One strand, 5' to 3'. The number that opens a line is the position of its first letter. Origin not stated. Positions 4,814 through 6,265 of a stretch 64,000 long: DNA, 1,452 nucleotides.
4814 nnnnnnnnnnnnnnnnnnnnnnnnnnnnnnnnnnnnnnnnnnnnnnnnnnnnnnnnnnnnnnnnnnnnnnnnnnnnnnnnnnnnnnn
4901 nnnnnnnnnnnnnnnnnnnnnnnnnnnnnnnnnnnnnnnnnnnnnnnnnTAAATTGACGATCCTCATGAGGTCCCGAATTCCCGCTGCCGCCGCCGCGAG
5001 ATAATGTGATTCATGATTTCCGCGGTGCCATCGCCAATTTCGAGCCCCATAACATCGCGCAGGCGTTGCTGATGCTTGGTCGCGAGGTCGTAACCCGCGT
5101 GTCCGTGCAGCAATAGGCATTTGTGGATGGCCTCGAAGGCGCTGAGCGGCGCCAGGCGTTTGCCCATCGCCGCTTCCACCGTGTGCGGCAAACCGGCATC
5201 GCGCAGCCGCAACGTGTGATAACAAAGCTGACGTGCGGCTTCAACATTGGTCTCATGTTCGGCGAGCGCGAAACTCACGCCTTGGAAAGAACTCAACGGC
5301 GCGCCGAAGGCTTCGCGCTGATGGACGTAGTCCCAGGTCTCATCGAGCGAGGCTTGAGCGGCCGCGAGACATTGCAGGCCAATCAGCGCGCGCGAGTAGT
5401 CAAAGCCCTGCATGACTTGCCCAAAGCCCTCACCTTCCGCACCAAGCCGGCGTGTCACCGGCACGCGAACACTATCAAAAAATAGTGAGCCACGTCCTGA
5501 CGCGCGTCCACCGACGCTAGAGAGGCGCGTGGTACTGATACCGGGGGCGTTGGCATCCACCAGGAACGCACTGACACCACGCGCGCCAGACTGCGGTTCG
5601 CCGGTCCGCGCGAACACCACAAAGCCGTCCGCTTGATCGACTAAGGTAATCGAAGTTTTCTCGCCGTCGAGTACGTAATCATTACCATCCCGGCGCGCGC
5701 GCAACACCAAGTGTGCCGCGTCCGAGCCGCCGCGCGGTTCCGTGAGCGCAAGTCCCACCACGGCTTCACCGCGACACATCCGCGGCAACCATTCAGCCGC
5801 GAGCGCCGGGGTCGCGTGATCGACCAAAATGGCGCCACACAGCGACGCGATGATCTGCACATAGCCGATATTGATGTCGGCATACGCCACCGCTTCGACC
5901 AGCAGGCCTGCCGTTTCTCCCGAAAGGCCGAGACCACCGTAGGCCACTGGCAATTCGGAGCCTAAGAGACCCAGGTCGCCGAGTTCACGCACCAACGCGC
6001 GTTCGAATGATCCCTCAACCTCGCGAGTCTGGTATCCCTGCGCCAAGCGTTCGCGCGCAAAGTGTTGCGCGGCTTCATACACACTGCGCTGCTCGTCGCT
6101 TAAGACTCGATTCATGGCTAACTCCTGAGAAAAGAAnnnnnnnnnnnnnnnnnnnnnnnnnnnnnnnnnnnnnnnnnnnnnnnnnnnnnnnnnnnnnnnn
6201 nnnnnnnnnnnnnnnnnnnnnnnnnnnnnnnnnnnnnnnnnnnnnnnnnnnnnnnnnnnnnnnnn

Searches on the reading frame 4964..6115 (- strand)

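Call 63: search_protein_families(library=pfam, proteins=[window:4964-6115:-], max_evalue=0.01)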
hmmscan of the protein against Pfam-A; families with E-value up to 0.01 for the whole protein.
window:4964-6115:- (383 aa): 4 families
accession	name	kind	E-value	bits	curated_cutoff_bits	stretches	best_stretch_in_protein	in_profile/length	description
PF00441.29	Acyl-CoA_dh_1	-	9e-38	130.2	22.4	1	228-375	1-148/150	Acyl-CoA dehydrogenase, C-terminal domain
PF02771.21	Acyl-CoA_dh_N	-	4.9e-22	78.9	22.9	1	6-117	1-113/113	Acyl-CoA dehydrogenase, N-terminal domain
PF02770.24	Acyl-CoA_dh_M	-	7e-20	71.5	33.3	1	122-216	2-97/97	Acyl-CoA dehydrogenase, middle domain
PF08028.16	Acyl-CoA_dh_2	-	1.1e-12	48.8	22.7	1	244-355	2-123/134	Acyl-CoA dehydrogenase, C-terminal domain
